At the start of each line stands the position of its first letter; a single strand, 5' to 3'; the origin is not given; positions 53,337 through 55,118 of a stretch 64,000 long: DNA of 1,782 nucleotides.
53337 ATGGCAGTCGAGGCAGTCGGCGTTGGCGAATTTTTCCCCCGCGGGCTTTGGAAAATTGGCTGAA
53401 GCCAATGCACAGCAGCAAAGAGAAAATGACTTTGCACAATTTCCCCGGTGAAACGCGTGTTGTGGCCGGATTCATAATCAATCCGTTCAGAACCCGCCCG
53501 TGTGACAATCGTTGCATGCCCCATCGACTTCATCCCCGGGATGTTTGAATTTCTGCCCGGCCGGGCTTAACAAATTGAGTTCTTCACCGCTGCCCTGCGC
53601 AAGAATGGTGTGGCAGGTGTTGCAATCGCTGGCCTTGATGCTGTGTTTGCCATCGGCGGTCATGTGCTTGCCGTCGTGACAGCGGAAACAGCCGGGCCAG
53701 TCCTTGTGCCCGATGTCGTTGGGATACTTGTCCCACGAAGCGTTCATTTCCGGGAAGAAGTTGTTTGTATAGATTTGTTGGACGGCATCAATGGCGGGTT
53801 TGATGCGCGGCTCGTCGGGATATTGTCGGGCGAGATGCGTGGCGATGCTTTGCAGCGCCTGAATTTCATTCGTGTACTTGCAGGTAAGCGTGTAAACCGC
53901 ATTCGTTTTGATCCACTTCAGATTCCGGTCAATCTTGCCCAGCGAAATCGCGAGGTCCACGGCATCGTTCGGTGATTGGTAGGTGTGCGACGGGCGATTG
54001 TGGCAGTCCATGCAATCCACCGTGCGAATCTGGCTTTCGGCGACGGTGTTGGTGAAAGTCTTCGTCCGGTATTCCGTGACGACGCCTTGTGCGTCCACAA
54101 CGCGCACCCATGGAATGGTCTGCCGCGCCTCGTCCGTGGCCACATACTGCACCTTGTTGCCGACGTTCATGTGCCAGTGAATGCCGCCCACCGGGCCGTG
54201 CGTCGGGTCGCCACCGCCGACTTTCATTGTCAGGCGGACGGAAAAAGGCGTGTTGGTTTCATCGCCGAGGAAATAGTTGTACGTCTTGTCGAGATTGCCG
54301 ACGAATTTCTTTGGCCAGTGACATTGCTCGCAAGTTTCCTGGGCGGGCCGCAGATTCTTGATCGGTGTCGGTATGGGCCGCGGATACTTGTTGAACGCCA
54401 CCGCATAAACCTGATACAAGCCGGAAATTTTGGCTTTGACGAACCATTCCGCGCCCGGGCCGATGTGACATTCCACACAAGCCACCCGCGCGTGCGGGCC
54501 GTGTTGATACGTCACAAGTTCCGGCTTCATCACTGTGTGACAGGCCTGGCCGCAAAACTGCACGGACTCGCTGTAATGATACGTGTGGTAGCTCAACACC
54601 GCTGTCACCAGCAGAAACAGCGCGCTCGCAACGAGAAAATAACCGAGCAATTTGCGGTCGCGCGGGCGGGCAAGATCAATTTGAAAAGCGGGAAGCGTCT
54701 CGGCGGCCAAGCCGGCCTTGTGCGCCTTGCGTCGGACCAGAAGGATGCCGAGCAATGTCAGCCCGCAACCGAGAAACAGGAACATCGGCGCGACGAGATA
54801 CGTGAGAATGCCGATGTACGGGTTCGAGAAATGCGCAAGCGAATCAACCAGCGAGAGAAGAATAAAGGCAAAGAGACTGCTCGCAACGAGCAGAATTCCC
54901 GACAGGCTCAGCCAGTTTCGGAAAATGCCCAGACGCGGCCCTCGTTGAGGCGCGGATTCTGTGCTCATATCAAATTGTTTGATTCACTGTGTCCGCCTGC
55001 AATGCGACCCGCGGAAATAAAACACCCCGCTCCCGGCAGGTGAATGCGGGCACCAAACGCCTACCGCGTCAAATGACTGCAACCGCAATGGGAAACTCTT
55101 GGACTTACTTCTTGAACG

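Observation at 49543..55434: Geobacter-type inner-membrane quinol-oxidising cytochrome set: two tandem CbcL-like fusions, an ImcH-like 7-haem protein and a monohaem cytochrome c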

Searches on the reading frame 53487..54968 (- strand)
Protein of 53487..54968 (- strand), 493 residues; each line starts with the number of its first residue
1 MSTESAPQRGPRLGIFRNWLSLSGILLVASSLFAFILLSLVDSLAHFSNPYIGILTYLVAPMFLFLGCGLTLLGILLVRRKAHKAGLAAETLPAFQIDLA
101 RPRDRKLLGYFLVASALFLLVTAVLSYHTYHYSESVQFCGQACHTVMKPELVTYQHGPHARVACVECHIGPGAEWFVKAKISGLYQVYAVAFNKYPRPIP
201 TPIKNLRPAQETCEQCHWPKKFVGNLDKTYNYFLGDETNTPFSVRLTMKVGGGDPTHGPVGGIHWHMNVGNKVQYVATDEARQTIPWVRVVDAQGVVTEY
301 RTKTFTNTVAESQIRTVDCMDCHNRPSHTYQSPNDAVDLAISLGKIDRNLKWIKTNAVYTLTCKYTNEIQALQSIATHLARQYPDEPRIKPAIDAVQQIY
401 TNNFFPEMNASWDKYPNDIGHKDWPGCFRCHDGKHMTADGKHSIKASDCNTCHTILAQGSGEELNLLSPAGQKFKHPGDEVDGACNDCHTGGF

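Call 3: search_protein_families(library=pfam, proteins=[window:53487-54968:-], max_evalue=0.01)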
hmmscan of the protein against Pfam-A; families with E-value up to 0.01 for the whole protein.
window:53487-54968:- (493 aa): 4 families
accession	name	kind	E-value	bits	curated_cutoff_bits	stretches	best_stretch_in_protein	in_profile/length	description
PF03264.19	Cytochrom_NNT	-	1.2e-09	38.6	24.1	1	105-195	5-99/174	NapC/NirT cytochrome c family, N-terminal region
PF14522.11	Cytochrome_C7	-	1.9e-05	24.8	24.8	0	419-454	43-67/67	Cytochrome c7 and related cytochrome c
PF14537.11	Cytochrom_c3_2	-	4.5e-05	24.3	25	1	426-490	8-65/79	Cytochrome c3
PF02085.21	Cytochrom_CIII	-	0.0067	17.2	22.9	0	421-490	28-83/101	Class III cytochrome C family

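Call 4: search_protein_families(library=ncbifam, proteins=[window:53487-54968:-], max_evalue=0.01)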
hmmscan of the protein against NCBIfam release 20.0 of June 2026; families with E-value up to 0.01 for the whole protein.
window:53487-54968:- (493 aa): 2 families
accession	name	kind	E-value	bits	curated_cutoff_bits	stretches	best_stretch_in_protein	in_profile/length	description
TIGR03153.1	cytochr_NrfH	equivalog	7.1e-16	58.5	134.2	1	116-218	7-110/138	cytochrome c nitrite reductase small subunit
TIGR02162.1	torC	equivalog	0.0065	15.8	478.2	0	100-195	8-108/387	pentaheme c-type cytochrome TorC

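Call 8: find_homologous_proteins(query=window:53487-54968:-)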
Query window:53487-54968:- (493 aa): 8000 proteins with E <= 0.001 among 8000 candidates; the best 120 are listed.
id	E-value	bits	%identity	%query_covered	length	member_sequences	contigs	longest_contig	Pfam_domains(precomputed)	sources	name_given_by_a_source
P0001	0.0e+0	1181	100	100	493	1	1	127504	PF03264.20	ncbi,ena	-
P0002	0.0e+0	1037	87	100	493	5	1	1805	PF14537.12,PF03264.20,PF14522.12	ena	-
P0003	0.0e+0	1034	86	100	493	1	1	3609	PF14537.12,PF03264.20,PF14522.12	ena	-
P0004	0.0e+0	1032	86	100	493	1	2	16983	PF14537.12,PF03264.20,PF14522.12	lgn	-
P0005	0.0e+0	1025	85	100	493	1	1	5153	PF14537.12,PF03264.20,PF14522.12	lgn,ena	-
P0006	3.4e-283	958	79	100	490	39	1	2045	PF14537.12,PF03264.20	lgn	-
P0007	4.8e-283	958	78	100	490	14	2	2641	PF03264.20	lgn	-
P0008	2.8e-281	952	79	100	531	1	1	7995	PF14537.12,PF03264.20,PF14522.12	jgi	jgi:nitrate/TMAO reductase-like tetraheme cytochrome c subunit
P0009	4.7e-280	948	78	100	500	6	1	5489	PF03264.20,PF14522.12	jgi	-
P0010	3.5e-279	945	80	100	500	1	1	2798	PF03264.20,PF14522.12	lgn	-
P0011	1.9e-278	943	79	100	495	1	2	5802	PF14537.12,PF03264.20,PF14522.12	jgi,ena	jgi:nitrate/TMAO reductase-like tetraheme cytochrome c subunit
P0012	4.9e-278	941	78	100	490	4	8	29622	PF14537.12,PF03264.20,PF14522.12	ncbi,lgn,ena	-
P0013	7.3e-278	941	78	100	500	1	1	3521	PF14537.12,PF03264.20,PF14522.12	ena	-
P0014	2.0e-274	929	77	100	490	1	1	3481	PF03264.20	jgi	jgi:nitrate/TMAO reductase-like tetraheme cytochrome c subunit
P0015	1.3e-273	927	78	100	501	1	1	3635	PF14537.12,PF03264.20,PF14522.12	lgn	-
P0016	1.3e-273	927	77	100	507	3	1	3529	PF03264.20,PF14522.12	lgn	-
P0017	2.7e-273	926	76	100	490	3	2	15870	PF14537.12,PF03264.20,PF14522.12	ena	-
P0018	9.7e-273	924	78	98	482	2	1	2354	PF14537.12,PF03264.20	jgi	jgi:nitrate/TMAO reductase-like tetraheme cytochrome c subunit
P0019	2.1e-272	923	76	100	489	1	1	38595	PF14537.12,PF03264.20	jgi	jgi:nitrate/TMAO reductase-like tetraheme cytochrome c subunit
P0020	2.4e-272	922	77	100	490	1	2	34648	PF14537.12,PF03264.20,PF14522.12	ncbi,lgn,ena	-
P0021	3.7e-272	922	76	100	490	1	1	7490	PF03264.20,PF14522.12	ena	-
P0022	9.5e-272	920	76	100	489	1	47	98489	PF14537.12,PF03264.20,PF14522.12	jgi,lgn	jgi:nitrate/TMAO reductase-like tetraheme cytochrome c subunit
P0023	1.2e-271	920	78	100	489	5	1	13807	PF14537.12,PF03264.20,PF14522.12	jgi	jgi:nitrate/TMAO reductase-like tetraheme cytochrome c subunit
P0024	1.2e-271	920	76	100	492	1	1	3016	PF08395.18,PF03264.20,PF14522.12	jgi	jgi:nitrate/TMAO reductase-like tetraheme cytochrome c subunit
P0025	1.9e-271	919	76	100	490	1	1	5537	PF03264.20,PF14522.12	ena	-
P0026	3.2e-271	919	76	100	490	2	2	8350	PF03264.20,PF14522.12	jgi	jgi:nitrate/TMAO reductase-like tetraheme cytochrome c subunit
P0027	3.7e-271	918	76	100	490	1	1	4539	PF14537.12,PF03264.20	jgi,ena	-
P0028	3.9e-271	918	76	100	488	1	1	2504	PF14537.12,PF03264.20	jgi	jgi:nitrate/TMAO reductase-like tetraheme cytochrome c subunit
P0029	4.1e-271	918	76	100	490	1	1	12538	PF14537.12,PF03264.20,PF14522.12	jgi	jgi:nitrate/TMAO reductase-like tetraheme cytochrome c subunit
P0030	4.6e-271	918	76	100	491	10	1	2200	PF03264.20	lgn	-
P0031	4.6e-271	918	77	100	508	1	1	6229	PF03264.20,PF14522.12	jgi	jgi:nitrate/TMAO reductase-like tetraheme cytochrome c subunit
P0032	5.3e-270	915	76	100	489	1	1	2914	PF14537.12,PF03264.20,PF14522.12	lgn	-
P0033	9.7e-270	914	76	100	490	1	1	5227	PF03264.20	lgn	-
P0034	1.2e-269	914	77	100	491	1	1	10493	PF03264.20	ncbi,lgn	-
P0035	4.5e-269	912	76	100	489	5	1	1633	PF14537.12,PF03264.20,PF14522.12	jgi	jgi:nitrate/TMAO reductase-like tetraheme cytochrome c subunit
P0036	5.4e-269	911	76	100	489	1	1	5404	PF14537.12,PF03264.20,PF14522.12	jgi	jgi:nitrate/TMAO reductase-like tetraheme cytochrome c subunit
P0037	7.7e-269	911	76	100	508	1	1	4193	PF03264.20,PF14522.12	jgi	jgi:hypothetical protein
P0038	9.7e-269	910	76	100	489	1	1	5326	PF14537.12,PF03264.20,PF14522.12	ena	-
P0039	1.3e-268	910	75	100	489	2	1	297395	PF14537.12,PF03264.20,PF02085.22,PF14522.12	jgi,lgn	jgi:nitrate/TMAO reductase-like tetraheme cytochrome c subunit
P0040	4.0e-268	908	75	100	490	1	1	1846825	PF03264.20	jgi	jgi:nitrate/TMAO reductase-like tetraheme cytochrome c subunit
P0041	6.0e-268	908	75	100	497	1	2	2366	PF14537.12,PF03264.20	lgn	-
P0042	8.5e-268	907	75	100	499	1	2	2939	PF03264.20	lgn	-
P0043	1.4e-267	907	76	100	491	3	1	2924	PF03264.20,PF14522.12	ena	-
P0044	2.2e-267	906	77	98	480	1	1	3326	PF14537.12,PF03264.20,PF14522.12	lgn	-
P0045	2.3e-267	906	74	100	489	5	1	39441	PF03264.20,PF14522.12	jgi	jgi:nitrate/TMAO reductase-like tetraheme cytochrome c subunit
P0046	8.4e-267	904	75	100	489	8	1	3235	PF03264.20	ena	-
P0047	1.0e-266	904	76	100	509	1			PF14537.12,PF03264.20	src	-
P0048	2.6e-266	902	75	100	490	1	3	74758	PF03264.20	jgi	jgi:nitrate/TMAO reductase-like tetraheme cytochrome c subunit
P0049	2.9e-266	902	75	100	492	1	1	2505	PF03264.20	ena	-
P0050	4.0e-266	902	74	100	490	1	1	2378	PF14537.12,PF03264.20,PF14522.12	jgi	jgi:nitrate/TMAO reductase-like tetraheme cytochrome c subunit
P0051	8.4e-266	901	75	100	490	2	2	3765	PF03264.20,PF14522.12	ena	-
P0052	2.3e-265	899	74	100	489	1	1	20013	PF14537.12,PF03264.20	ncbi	-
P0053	2.3e-265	899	75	100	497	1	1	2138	PF03264.20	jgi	-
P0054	3.5e-265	899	78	98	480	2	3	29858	PF14537.12,PF03264.20,PF14522.12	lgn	-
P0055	4.2e-264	895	74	100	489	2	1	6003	PF03264.20,PF14522.12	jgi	jgi:nitrate/TMAO reductase-like tetraheme cytochrome c subunit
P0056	5.5e-264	895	74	100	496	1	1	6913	PF03264.20,PF14522.12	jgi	jgi:nitrate/TMAO reductase-like tetraheme cytochrome c subunit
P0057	1.0e-263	894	74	100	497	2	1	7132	PF14537.12,PF03264.20,PF14522.12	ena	-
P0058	4.8e-263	892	73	100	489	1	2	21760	PF14537.12,PF03264.20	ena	-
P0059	8.0e-263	891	75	99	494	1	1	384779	PF03264.20,PF14522.12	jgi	jgi:nitrate/TMAO reductase-like tetraheme cytochrome c subunit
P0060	8.6e-263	891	73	100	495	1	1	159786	PF03264.20,PF14522.12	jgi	jgi:nitrate/TMAO reductase-like tetraheme cytochrome c subunit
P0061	9.2e-263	891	73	100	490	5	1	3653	PF14537.12,PF03264.20,PF14522.12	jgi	-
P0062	1.2e-262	890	74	100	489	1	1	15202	PF14537.12,PF03264.20,PF14522.12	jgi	jgi:nitrate/TMAO reductase-like tetraheme cytochrome c subunit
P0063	1.4e-262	890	73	100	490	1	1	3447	PF14537.12,PF03264.20,PF14522.12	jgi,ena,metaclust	metaclust:\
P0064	3.6e-262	889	75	99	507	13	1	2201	PF03264.20,PF14522.12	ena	-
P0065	5.9e-262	888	73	100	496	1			PF14537.12,PF03264.20,PF14522.12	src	-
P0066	6.7e-262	888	73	100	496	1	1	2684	PF03264.20,PF14522.12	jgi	jgi:nitrate/TMAO reductase-like tetraheme cytochrome c subunit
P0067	6.7e-261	885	74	100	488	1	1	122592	PF14537.12,PF03264.20,PF14522.12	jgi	jgi:nitrate/TMAO reductase-like tetraheme cytochrome c subunit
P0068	9.7e-260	881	72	100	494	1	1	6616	PF03264.20,PF14522.12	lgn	-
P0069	1.2e-259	881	74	100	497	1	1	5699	PF14537.12,PF03264.20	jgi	jgi:hypothetical protein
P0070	3.4e-258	876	72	100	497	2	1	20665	PF14537.12,PF03264.20,PF14522.12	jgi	-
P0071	3.4e-258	876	72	100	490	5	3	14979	PF14537.12,PF03264.20,PF14522.12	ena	-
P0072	1.1e-256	871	72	100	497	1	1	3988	PF14537.12,PF03264.20,PF14522.12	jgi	jgi:nitrate/TMAO reductase-like tetraheme cytochrome c subunit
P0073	1.3e-256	870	71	100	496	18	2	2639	PF14537.12,PF03264.20,PF14522.12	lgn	-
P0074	2.9e-255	866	75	96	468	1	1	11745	PF03264.20,PF14522.12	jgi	jgi:nitrate/TMAO reductase-like tetraheme cytochrome c subunit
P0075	4.5e-255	865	71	100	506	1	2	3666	PF14537.12,PF03264.20,PF14522.12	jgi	jgi:nitrate/TMAO reductase-like tetraheme cytochrome c subunit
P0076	4.8e-255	865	72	100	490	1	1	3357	PF03264.20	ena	-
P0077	5.3e-255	865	71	100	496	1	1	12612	PF03264.20,PF14522.12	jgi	jgi:nitrate/TMAO reductase-like tetraheme cytochrome c subunit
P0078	5.5e-255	865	72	100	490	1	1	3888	PF03264.20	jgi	jgi:nitrate/TMAO reductase-like tetraheme cytochrome c subunit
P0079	1.4e-254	864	71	99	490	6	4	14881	PF03264.20,PF14522.12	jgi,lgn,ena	-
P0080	2.2e-254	863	70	100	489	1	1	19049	PF14537.12,PF03264.20,PF14522.12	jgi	jgi:nitrate/TMAO reductase-like tetraheme cytochrome c subunit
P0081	3.0e-254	863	71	98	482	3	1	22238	PF03264.20,PF14522.12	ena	-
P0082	3.3e-254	863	71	100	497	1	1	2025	PF03264.20,PF14522.12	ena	-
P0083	6.8e-254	862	71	100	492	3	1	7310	PF03264.20,PF14522.12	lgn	-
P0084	6.9e-254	862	70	100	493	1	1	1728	PF03264.20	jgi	jgi:nitrate/TMAO reductase-like tetraheme cytochrome c subunit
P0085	1.3e-253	861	72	98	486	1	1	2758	PF14537.12,PF03264.20,PF14522.12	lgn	-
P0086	1.7e-253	860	71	100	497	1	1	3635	PF03264.20,PF14522.12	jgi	jgi:nitrate/TMAO reductase-like tetraheme cytochrome c subunit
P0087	1.7e-253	860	70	100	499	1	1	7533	PF03264.20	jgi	jgi:nitrate/TMAO reductase-like tetraheme cytochrome c subunit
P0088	1.3e-252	857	71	100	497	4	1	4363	PF14537.12,PF03264.20,PF14522.12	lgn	-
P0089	8.8e-252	855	71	100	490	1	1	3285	PF03264.20,PF14522.12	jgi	jgi:nitrate/TMAO reductase-like tetraheme cytochrome c subunit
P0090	9.0e-252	855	71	100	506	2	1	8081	PF14537.12,PF03264.20,PF14522.12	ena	-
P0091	9.6e-252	854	70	100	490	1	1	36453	PF14537.12,PF03264.20,PF14522.12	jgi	jgi:nitrate/TMAO reductase-like tetraheme cytochrome c subunit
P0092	1.3e-251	854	70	100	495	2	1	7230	PF14537.12,PF03264.20,PF14522.12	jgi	jgi:nitrate/TMAO reductase-like tetraheme cytochrome c subunit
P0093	1.8e-251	854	70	100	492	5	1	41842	PF03264.20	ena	-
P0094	2.3e-251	853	70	100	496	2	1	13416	PF03264.20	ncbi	-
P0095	2.8e-251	853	70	100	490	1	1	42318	PF14537.12,PF03264.20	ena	-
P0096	3.8e-251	852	72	100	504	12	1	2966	PF14537.12,PF03264.20,PF14522.12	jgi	-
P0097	7.2e-251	852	71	100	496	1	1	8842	PF14537.12,PF03264.20,PF14522.12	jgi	jgi:nitrate/TMAO reductase-like tetraheme cytochrome c subunit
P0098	1.1e-250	851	71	100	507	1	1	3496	PF03264.20,PF14522.12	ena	-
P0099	1.3e-250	851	70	100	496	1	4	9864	PF14537.12,PF03264.20,PF14522.12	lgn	-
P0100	1.6e-250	850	70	100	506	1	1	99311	PF03264.20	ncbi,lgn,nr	ncbi:MAG: NapC/NirT family cytochrome c [Verrucomicrobia bacterium]|nr:NapC/NirT family cytochrome c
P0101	4.0e-250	849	70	100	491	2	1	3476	PF14537.12,PF03264.20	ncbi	-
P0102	4.2e-250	849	71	100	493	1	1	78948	PF14537.12,PF03264.20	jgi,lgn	-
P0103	1.2e-249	847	79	89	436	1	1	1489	PF14537.12,PF03264.20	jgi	jgi:nitrate/TMAO reductase-like tetraheme cytochrome c subunit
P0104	1.7e-249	847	70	100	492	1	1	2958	PF03264.20,PF14522.12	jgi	-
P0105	1.9e-249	847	70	100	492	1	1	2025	PF03264.20,PF14522.12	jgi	jgi:nitrate/TMAO reductase-like tetraheme cytochrome c subunit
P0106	2.0e-249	847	69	100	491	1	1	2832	PF03264.20,PF14522.12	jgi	-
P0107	2.4e-249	846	70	100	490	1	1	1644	PF03264.20,PF14522.12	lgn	-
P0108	5.6e-249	845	70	100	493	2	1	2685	PF14537.12,PF03264.20,PF14522.12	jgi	jgi:nitrate/TMAO reductase-like tetraheme cytochrome c subunit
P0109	6.1e-249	845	70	100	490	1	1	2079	PF03264.20,PF14522.12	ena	-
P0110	1.4e-248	844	70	100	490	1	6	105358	PF03264.20,PF14522.12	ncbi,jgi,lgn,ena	-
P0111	1.5e-248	844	69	100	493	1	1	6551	PF03264.20,PF14522.12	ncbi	-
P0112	1.9e-248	844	72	96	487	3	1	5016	PF03264.20,PF14522.12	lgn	-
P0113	1.9e-248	844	68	100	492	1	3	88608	PF03264.20,PF14522.12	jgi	-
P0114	2.5e-248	843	69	100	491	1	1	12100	PF03264.20,PF14522.12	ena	-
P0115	2.9e-248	843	69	100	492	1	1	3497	PF03264.20,PF14522.12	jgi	jgi:nitrate/TMAO reductase-like tetraheme cytochrome c subunit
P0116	3.3e-248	843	69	100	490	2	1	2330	PF03264.20,PF02085.22,PF14522.12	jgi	-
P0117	3.8e-248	843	69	100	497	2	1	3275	PF03264.20,PF14522.12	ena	-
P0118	3.9e-248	843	69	100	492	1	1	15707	PF03264.20,PF14522.12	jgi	jgi:nitrate/TMAO reductase-like tetraheme cytochrome c subunit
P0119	5.8e-248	842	69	100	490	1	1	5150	PF03264.20,PF14522.12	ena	-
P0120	6.6e-248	842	70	100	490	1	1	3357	PF03264.20,PF14522.12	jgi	-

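Call 10: find_encoding_contigs(protein=P0040, flank=10000, max_places=3)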
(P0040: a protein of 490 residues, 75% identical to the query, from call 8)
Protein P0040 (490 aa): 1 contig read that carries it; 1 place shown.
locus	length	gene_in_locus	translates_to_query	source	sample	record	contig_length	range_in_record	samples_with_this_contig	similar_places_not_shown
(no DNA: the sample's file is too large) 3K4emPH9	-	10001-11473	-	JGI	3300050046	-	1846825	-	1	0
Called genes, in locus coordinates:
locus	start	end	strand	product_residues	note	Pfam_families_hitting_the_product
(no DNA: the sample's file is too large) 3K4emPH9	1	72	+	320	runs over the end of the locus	PF02470:MlaD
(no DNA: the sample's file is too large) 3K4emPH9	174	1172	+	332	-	PF01850:PIN (weak), PF01938:TRAM (weak)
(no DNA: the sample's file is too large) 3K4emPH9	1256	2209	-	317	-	PF04055:Radical_SAM (weak)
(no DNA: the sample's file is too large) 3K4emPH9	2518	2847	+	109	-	PF00034:Cytochrom_C, PF13442:Cytochrome_CBB3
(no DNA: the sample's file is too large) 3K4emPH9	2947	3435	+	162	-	PF14522:Cytochrome_C7 (faint)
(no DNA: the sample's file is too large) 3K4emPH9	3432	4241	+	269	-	PF13187:Fer4_9 (faint), PF25160:LdpA_Fe-S-bd (faint), PF12838:Fer4_7 (weak), PF13237:Fer4_10 (weak), PF13247:Fer4_11, PF00037:Fer4 (weak), PF12797:Fer4_2 (weak), PF13237:Fer4_10 (weak), +3 more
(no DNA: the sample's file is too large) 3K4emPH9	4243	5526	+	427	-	PF03916:NrfD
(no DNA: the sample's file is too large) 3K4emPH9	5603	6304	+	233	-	PF22113:Mtrc-MtrF_II-IV_dom (faint), PF09699:Paired_CXXCH_1 (faint), PF14522:Cytochrome_C7 (weak)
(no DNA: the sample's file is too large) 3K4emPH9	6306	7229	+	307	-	PF12838:Fer4_7, PF13247:Fer4_11, PF13187:Fer4_9 (weak), PF00037:Fer4 (weak), PF12797:Fer4_2 (weak), PF12838:Fer4_7 (weak), PF13237:Fer4_10 (weak), PF13247:Fer4_11, +3 more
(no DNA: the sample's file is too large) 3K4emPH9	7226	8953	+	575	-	PF03916:NrfD, PF00027:cNMP_binding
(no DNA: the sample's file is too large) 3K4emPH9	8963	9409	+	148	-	-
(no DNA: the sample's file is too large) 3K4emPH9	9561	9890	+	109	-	PF00034:Cytochrom_C, PF13442:Cytochrome_CBB3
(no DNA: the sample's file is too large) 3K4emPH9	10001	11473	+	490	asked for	PF03264:Cytochrom_NNT (weak)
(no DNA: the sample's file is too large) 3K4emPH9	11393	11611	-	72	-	-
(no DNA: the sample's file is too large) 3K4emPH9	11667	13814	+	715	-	PF09699:Paired_CXXCH_1 (faint), PF14522:Cytochrome_C7 (faint), PF14537:Cytochrom_c3_2 (faint), PF01292:Ni_hydr_CYTB (weak)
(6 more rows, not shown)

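Call 11: find_encoding_contigs(protein=P0001, flank=10000, max_places=3)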
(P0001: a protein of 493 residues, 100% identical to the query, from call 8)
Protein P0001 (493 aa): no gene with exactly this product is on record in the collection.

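Call 12: find_encoding_contigs(protein=P0060, flank=10000, max_places=2)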
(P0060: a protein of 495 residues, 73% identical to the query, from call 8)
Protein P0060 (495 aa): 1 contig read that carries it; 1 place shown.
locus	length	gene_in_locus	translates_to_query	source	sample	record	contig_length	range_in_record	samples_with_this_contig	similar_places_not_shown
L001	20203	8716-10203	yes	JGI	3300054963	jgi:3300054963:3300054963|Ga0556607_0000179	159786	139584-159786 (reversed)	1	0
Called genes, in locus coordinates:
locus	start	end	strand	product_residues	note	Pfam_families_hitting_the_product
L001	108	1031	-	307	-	PF04055:Radical_SAM (faint)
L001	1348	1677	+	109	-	PF00034:Cytochrom_C, PF13442:Cytochrome_CBB3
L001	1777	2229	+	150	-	PF14522:Cytochrome_C7 (faint), PF14537:Cytochrom_c3_2 (faint)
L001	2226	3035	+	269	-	PF12797:Fer4_2 (weak), PF13183:Fer4_8 (weak), PF12838:Fer4_7 (weak), PF13237:Fer4_10 (weak), PF13247:Fer4_11, PF00037:Fer4 (weak), PF12797:Fer4_2 (weak), PF13237:Fer4_10 (weak), +6 more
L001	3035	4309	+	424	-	PF03916:NrfD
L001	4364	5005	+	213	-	PF14522:Cytochrome_C7 (faint), PF09699:Paired_CXXCH_1 (faint)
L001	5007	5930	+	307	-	PF12837:Fer4_6 (faint), PF12838:Fer4_7, PF13247:Fer4_11, PF00037:Fer4 (weak), PF12797:Fer4_2 (weak), PF12838:Fer4_7 (weak), PF13237:Fer4_10 (weak), PF13247:Fer4_11, +4 more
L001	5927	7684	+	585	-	PF03916:NrfD, PF00027:cNMP_binding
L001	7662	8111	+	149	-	-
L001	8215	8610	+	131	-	PF13442:Cytochrome_CBB3, PF00034:Cytochrom_C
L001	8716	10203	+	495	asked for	PF03264:Cytochrom_NNT (weak), PF14522:Cytochrome_C7 (faint)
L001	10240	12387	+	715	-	PF09699:Paired_CXXCH_1 (faint), PF14522:Cytochrome_C7 (faint), PF02085:Cytochrom_CIII (weak), PF14537:Cytochrom_c3_2 (weak), PF01292:Ni_hydr_CYTB (faint)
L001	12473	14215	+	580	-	PF22113:Mtrc-MtrF_II-IV_dom (faint), PF09699:Paired_CXXCH_1 (faint), PF14522:Cytochrome_C7 (faint), PF14537:Cytochrom_c3_2 (faint), PF01292:Ni_hydr_CYTB, PF14358:DUF4405 (weak)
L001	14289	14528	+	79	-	-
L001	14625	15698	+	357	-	PF05201:GlutR_N, PF02826:2-Hacid_dh_C (weak), PF01488:Shikimate_DH, PF13241:NAD_binding_7 (weak), PF03807:F420_oxidored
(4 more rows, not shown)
